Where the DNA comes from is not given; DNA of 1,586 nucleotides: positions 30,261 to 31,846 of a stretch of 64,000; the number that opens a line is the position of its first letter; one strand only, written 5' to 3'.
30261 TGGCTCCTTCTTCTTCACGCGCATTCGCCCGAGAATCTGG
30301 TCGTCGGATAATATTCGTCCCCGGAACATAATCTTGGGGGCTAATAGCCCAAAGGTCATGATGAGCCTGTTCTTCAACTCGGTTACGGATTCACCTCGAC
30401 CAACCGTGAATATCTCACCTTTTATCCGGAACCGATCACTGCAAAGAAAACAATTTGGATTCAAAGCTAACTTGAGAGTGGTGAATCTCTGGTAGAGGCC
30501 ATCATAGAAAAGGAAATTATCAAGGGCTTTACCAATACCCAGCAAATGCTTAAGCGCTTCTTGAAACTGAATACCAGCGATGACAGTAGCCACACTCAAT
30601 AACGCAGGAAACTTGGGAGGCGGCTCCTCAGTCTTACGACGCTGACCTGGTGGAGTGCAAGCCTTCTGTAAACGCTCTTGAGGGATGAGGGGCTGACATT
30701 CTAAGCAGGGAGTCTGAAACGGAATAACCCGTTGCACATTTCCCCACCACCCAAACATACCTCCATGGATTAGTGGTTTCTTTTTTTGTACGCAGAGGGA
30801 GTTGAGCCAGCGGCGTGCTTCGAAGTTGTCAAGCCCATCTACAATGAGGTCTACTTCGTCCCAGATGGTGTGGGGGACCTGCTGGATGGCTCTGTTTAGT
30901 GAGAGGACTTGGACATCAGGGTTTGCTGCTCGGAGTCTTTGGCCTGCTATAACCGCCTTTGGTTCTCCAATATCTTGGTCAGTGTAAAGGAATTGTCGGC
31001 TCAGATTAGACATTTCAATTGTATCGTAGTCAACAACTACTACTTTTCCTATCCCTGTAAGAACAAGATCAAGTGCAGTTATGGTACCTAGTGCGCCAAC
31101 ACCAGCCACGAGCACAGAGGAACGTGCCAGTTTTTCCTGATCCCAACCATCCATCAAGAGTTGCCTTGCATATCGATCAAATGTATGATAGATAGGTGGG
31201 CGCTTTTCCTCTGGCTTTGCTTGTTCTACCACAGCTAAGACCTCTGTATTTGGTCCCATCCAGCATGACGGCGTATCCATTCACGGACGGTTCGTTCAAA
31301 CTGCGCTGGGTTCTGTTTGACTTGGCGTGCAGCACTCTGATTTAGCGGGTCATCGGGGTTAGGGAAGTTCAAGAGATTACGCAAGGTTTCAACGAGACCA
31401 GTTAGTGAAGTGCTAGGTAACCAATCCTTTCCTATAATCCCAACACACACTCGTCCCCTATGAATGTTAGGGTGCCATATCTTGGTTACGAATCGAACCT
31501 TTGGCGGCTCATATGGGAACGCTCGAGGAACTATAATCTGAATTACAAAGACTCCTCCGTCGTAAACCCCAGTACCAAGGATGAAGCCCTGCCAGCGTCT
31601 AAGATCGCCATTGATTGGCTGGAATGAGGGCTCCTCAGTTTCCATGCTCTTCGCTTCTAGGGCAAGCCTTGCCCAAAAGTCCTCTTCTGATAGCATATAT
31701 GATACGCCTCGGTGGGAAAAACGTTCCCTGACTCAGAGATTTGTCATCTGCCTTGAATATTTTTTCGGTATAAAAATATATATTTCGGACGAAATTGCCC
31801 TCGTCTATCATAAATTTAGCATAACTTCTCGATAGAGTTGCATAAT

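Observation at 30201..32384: Complete eukaryote-like ubiquitylation cassette in two mini-operons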

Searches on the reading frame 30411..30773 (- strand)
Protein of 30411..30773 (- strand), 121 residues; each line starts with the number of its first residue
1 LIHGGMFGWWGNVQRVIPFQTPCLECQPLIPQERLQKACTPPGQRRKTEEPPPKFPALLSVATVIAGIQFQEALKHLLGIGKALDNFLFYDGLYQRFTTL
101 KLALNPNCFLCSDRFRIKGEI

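Call 76: search_solved_structures(query=window:30411-30773:-, max_evalue=0.01, show_alignments=4)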
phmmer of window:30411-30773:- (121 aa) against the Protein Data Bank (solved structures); distinct sequences matched with E-value up to 0.01: 12.
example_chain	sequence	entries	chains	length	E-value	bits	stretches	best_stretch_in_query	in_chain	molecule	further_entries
1jw9_B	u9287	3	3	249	0.0003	24.2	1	62-112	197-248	MOLYBDOPTERIN BIOSYNTHESIS MOEB PROTEIN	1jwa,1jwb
5l95_A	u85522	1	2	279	0.00032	24.1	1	11-109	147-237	Ubiquitin-like modifier-activating enzyme 5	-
5iaa_A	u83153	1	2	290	0.00034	24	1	11-109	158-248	Ubiquitin-like modifier-activating enzyme 5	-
3guc_A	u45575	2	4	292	0.00036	23.9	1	11-109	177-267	Ubiquitin-like modifier-activating enzyme 5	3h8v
6h78_A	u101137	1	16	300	0.00038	23.8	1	11-109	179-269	Ubiquitin-like modifier-activating enzyme 5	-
6h77_A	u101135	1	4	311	0.00041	23.7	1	11-109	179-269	Ubiquitin-like modifier-activating enzyme 5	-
3dbr_B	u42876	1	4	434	0.0017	21.8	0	1-28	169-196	NEDD8-activating enzyme E1 catalytic subunit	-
1tt5_B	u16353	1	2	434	0.003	20.9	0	1-40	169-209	ubiquitin-activating enzyme E1C isoform 1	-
1yov_B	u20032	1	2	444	0.0031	20.9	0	1-40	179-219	Ubiquitin-activating enzyme E1C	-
3gzn_B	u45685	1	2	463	0.0034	20.7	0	1-40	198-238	NEDD8-activating enzyme E1 catalytic subunit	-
1r4m_B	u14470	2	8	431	0.0059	20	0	1-28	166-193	ubiquitin-activating enzyme E1C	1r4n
3dbl_B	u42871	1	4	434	0.006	20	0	1-28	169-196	NEDD8-activating enzyme E1 catalytic subunit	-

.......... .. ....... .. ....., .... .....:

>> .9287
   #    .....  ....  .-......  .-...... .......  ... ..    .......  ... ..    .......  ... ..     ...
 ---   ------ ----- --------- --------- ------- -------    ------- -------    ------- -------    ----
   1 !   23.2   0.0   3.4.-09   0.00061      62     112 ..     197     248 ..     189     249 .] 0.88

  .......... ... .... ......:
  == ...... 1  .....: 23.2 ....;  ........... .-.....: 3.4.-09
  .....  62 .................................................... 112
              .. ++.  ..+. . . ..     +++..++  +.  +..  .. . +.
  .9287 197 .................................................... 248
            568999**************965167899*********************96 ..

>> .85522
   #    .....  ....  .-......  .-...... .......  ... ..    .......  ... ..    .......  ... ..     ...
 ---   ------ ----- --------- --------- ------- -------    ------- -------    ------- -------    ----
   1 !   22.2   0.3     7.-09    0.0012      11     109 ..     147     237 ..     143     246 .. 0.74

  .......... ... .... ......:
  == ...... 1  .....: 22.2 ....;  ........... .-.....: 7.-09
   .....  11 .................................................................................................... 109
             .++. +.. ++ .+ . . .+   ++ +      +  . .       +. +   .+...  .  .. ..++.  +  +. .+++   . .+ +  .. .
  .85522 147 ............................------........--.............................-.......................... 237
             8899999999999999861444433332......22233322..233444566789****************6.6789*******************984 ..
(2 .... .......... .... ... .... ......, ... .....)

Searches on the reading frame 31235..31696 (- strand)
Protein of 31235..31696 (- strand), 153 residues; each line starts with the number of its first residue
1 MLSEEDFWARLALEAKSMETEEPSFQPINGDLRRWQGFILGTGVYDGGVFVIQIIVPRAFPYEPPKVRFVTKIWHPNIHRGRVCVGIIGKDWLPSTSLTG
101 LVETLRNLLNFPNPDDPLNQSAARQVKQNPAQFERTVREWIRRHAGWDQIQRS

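Call 3: search_protein_families(library=pfam, proteins=[window:31235-31696:-], max_evalue=0.1)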
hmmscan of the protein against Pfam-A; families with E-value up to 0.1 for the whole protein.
window:31235-31696:- (153 aa): 1 family
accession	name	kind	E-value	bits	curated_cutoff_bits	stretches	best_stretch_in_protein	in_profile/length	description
PF00179.31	UQ_con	-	5.5e-34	117.2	27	1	19-140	13-139/140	Ubiquitin-conjugating enzyme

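Call 7: find_encoding_contigs(protein=window:31235-31696:-, flank=10000, max_places=6)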
Protein window:31235-31696:- (153 aa): no gene with exactly this product is on record in the collection.

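Call 9: find_homologous_proteins(query=window:31235-31696:-, max_evalue=0.00001)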
Query window:31235-31696:- (153 aa): 45 proteins with E <= 0.00001 among 54 candidates.
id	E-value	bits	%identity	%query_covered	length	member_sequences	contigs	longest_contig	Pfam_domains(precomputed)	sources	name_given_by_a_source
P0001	1.0e-98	345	96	100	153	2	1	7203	PF00179.32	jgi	jgi:ubiquitin-protein ligase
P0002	8.4e-87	307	81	99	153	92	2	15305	PF00179.32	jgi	jgi:ubiquitin-protein ligase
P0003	2.5e-86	305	81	99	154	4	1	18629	PF00179.32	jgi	-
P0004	1.0e-85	303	80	99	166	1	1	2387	PF00179.32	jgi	-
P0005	2.4e-85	302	80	100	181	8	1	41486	PF00179.32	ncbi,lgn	-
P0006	2.1e-84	299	75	100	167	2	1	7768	PF00179.32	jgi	-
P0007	3.8e-82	292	78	99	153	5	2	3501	PF00179.32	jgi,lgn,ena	-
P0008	9.9e-81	287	76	100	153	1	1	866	PF00179.32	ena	-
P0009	5.0e-71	255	64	99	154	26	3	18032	PF00179.32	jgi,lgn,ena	-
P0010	1.2e-67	244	68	99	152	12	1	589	PF00179.32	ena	-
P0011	2.9e-62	227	63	98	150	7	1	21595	PF00179.32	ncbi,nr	ncbi:MAG: ubiquitin-conjugating enzyme E2 [Promethearchaeota archaeon]|nr:MAG: ubiquitin-conjugating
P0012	3.1e-61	224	58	100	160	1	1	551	PF00179.32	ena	-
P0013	7.1e-61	222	63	98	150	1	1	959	PF00179.32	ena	-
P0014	1.0e-59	219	61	98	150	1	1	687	PF00179.32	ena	-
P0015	1.8e-59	218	59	97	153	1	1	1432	PF00179.32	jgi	jgi:ubiquitin-conjugating enzyme E2 D/E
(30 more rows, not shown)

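Call 15: find_related_loci(query=A1, collection=genome_contigs, flank=10000)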
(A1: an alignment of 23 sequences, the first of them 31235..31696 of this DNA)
Query A1 (153 aa) in genome_contigs; peptide patterns used: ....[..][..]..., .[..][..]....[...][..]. (x = any residue, [..] = any of these).
178 stretches matched a pattern; 92 encode a relative of the query (tblastn E <= 1e-3); the best 80 are kept; 80 distinct loci.
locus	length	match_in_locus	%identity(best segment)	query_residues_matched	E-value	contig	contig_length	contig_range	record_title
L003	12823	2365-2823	97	1-153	2e-99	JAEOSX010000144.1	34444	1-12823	MAG: Candidatus Hermodarchaeota archaeon isolate YT_063 k127_27615218, whole genome shotgun sequence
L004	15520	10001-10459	95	1-153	2e-99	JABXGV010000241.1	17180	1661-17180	MAG: archaeon isolate H02S_Hermod_124 h02s_124_k137_3229142, whole genome shotgun sequence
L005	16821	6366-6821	86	1-152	1e-91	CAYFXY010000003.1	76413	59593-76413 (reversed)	MAG TPA_asm: uncultured archaeon isolate ERP108616_co2_125 genome assembly, contig: NODE_273_length_76413_cov_2.917808,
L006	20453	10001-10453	83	1-151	5e-89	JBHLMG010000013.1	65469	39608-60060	MAG: Promethearchaeota archaeon isolate DZ2M.269 DZ2M.269@1007, whole genome shotgun sequence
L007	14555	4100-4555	83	1-152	3e-88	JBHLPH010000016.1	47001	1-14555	MAG: Promethearchaeota archaeon isolate H2M.135 H2M.135@384, whole genome shotgun sequence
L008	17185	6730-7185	81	1-152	1e-87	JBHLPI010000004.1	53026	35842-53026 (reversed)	MAG: Promethearchaeota archaeon isolate H2M.163 H2M.163@302, whole genome shotgun sequence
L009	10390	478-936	80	1-153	2e-87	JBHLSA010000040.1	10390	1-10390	MAG: Candidatus Thorarchaeota archaeon isolate TM2M.154 TM2M.154@14064, whole genome shotgun sequence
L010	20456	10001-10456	80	1-152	4e-87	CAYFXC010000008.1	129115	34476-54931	MAG TPA_asm: uncultured archaeon isolate ERP108616_co2_263 genome assembly, contig: NODE_64_length_129115_cov_5.788881,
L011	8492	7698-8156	80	1-153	4e-87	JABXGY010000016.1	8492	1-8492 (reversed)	MAG: archaeon isolate H03M_Hermod_104 h03m_104_k127_96718, whole genome shotgun sequence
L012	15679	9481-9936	80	1-152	1e-86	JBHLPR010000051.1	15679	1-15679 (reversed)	MAG: Promethearchaeota archaeon isolate H2S.129 H2S.129@2659, whole genome shotgun sequence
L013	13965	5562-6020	95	1-153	2e-98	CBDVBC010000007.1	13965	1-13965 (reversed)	MAG TPA_asm: Candidatus Hermodarchaeota archaeon isolate SRR22302347_concoct_51 genome assembly, contig: ERZ25073594.145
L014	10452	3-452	81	3-152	1e-86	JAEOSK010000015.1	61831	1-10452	MAG: Candidatus Hermodarchaeum yapensis isolate Yap4.bin9.105 contig-145_265, whole genome shotgun sequence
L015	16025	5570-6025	80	1-152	6e-86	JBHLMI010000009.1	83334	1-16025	MAG: Promethearchaeota archaeon isolate DZ2M.271 DZ2M.271@625, whole genome shotgun sequence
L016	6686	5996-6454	80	1-153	3e-86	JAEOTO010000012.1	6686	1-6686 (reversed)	MAG: Candidatus Hermodarchaeota archaeon isolate YT2_032 k127_7824769, whole genome shotgun sequence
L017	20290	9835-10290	80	1-152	8e-86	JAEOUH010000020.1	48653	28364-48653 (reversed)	MAG: Candidatus Hermodarchaeota archaeon isolate FT1_005 k127_5370768, whole genome shotgun sequence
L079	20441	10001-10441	48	2-145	2e-42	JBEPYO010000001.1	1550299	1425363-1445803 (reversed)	MAG: Nitrososphaerota archaeon isolate 03V1_S199.concoct.095 NODE_1_length_1550299_cov_2.969483, whole genome shotgun se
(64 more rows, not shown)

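Call 21: search_protein_families(library=pfam, proteins=[L079:8896-9513:-, L079:8115-8915:-, L079:11667-12623:-, L079:12891-13562:-, L079:13249-13845:+, L079:10477-11643:+, L079:9738-9974:+, L079:8601-8867:+, L079:8242-8604:+, L079:13860-14960:-], max_evalue=0.001)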
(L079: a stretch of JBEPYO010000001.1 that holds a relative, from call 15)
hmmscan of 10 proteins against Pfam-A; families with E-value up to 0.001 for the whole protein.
L079:8896-9513:- (205 aa): 3 families
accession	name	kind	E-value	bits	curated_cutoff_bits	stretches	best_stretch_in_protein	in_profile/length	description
PF01398.27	JAB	-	1.2e-16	61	22.5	1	5-110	6-116/117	JAB1/Mov34/MPN/PAD-1 ubiquitin protease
PF14464.11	Prok-JAB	-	1.8e-07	31.4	25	1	10-101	3-89/114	Prokaryotic homologs of the JAB domain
PF03665.18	UPF0172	-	2e-05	25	24.4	1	9-122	6-118/192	Uncharacterised protein family (UPF0172)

L079:8115-8915:- (266 aa): 1 family
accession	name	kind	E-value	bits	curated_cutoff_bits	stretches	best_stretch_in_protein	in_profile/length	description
PF06810.17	Phage_scaffold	-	0.00036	21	35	1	162-252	31-115/170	Phage capsid assembly scaffolding protein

L079:11667-12623:- (318 aa): 1 family
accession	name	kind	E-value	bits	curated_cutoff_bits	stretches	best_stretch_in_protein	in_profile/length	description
PF00291.31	PALP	-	7.7e-78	262.2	35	1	17-303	4-295/295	Pyridoxal-phosphate dependent enzyme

L079:12891-13562:- (223 aa): 0 families

L079:13249-13845:+ (198 aa): 1 family
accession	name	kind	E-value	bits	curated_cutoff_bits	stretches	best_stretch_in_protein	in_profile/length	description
PF01988.24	VIT1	-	7.6e-06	26.3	28.1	0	114-191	136-209/214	VIT family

L079:10477-11643:+ (388 aa): 2 families
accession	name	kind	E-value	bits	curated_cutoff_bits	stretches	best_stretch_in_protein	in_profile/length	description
PF00899.27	ThiF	-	4.4e-61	206.5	28.1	1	7-306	1-236/238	ThiF family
PF00240.29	ubiquitin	-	2.9e-07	30.6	25.4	1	318-372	12-68/72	Ubiquitin family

L079:9738-9974:+ (78 aa): 2 families
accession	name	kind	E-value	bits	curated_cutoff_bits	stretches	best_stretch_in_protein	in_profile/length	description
PF00240.29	ubiquitin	-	4.7e-12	45.9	25.4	1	15-74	11-70/72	Ubiquitin family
PF11976.14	Rad60-SLD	-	3.1e-05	24.1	23.8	1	14-69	12-68/72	Ubiquitin-2 like Rad60 SUMO-like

L079:8601-8867:+ (88 aa): 0 families

L079:8242-8604:+ (120 aa): 0 families

L079:13860-14960:- (366 aa): 7 families
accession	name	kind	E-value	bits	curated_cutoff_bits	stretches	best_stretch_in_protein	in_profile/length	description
PF00817.25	IMS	-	8.5e-44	149.5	23.2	1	13-166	1-148/148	impB/mucB/samB family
PF11799.13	IMS_C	-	2.5e-13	50.9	20.7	1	254-359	2-105/109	impB/mucB/samB family C-terminal domain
PF21999.2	IMS_HHH_1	-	2e-10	41.4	27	1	191-241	1-51/53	DNA polymerase-iota, thumb domain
PF11798.14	IMS_HHH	-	3.7e-07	30.4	24.4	1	179-209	2-32/32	IMS family HHH motif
PF14520.12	HHH_5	-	5.9e-05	23.9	27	1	191-228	5-42/57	Helix-hairpin-helix domain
PF11731.14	Cdd1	-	0.00023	21.7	25.5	1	189-225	7-43/86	Pathogenicity locus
PF10391.15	DNA_pol_lambd_f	-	0.00069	19.8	29.8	0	192-217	5-30/51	Fingers domain of DNA polymerase lambda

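Call 43: search_protein_families(library=ncbifam, proteins=[window:31235-31696:-], max_evalue=0.01)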
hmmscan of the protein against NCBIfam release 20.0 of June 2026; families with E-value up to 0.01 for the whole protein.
window:31235-31696:- (153 aa): 0 families

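Call 68: search_solved_structures(query=A1, max_evalue=1e-15, show_alignments=1)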
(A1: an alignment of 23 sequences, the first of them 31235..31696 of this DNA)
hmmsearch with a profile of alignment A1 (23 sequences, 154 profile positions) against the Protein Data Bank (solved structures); distinct sequences matched with E-value up to 1e-15: 264 (the best 60 are shown).
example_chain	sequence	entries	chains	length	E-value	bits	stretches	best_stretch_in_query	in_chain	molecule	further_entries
2bep_A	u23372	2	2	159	2.3e-47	163.6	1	3-146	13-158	UBIQUITIN-CONJUGATING ENZYME E2-25 KDA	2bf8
6if1_A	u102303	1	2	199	3.2e-47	163.2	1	3-146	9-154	Ubiquitin-conjugating enzyme E2 K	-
7myh_A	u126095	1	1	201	3.3e-47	163.1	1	3-146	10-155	Ubiquitin-conjugating enzyme E2 K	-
3k9o_A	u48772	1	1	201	3.3e-47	163.1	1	3-146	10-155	Ubiquitin-conjugating enzyme E2 K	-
1yla_A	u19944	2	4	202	3.3e-47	163.1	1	3-146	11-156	Ubiquitin-conjugating enzyme E2-25 kDa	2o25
3k9p_A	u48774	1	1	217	4.1e-47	162.8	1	3-146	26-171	Ubiquitin-conjugating enzyme E2 K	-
3e46_A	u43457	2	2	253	6.3e-47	162.2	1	3-146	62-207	Ubiquitin-conjugating enzyme E2-25 kDa | Ubiquitin-conjugating enzyme E2 K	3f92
5dfl_A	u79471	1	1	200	8.8e-45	155.2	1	3-146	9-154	Ubiquitin-conjugating enzyme E2 K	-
7myf_A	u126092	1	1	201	9e-45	155.2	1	3-146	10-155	Ubiquitin-conjugating enzyme E2 K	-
6jb7_A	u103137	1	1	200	9.5e-45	155.1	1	3-146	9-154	Ubiquitin-conjugating enzyme E2 K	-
6jb6_A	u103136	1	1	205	1e-44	155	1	3-146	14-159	Ubiquitin-conjugating enzyme E2 K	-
7ojx_B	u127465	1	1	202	1.2e-43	151.6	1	3-146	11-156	Ubiquitin-conjugating enzyme E2 K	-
2pwq_A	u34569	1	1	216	1.2e-40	141.8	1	13-147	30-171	Ubiquitin conjugating enzyme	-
2ayv_A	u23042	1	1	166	1.4e-40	141.6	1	23-145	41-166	ubiquitin-conjugating enzyme E2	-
8grm_P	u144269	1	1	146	1.4e-40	141.6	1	23-145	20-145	UbcH5b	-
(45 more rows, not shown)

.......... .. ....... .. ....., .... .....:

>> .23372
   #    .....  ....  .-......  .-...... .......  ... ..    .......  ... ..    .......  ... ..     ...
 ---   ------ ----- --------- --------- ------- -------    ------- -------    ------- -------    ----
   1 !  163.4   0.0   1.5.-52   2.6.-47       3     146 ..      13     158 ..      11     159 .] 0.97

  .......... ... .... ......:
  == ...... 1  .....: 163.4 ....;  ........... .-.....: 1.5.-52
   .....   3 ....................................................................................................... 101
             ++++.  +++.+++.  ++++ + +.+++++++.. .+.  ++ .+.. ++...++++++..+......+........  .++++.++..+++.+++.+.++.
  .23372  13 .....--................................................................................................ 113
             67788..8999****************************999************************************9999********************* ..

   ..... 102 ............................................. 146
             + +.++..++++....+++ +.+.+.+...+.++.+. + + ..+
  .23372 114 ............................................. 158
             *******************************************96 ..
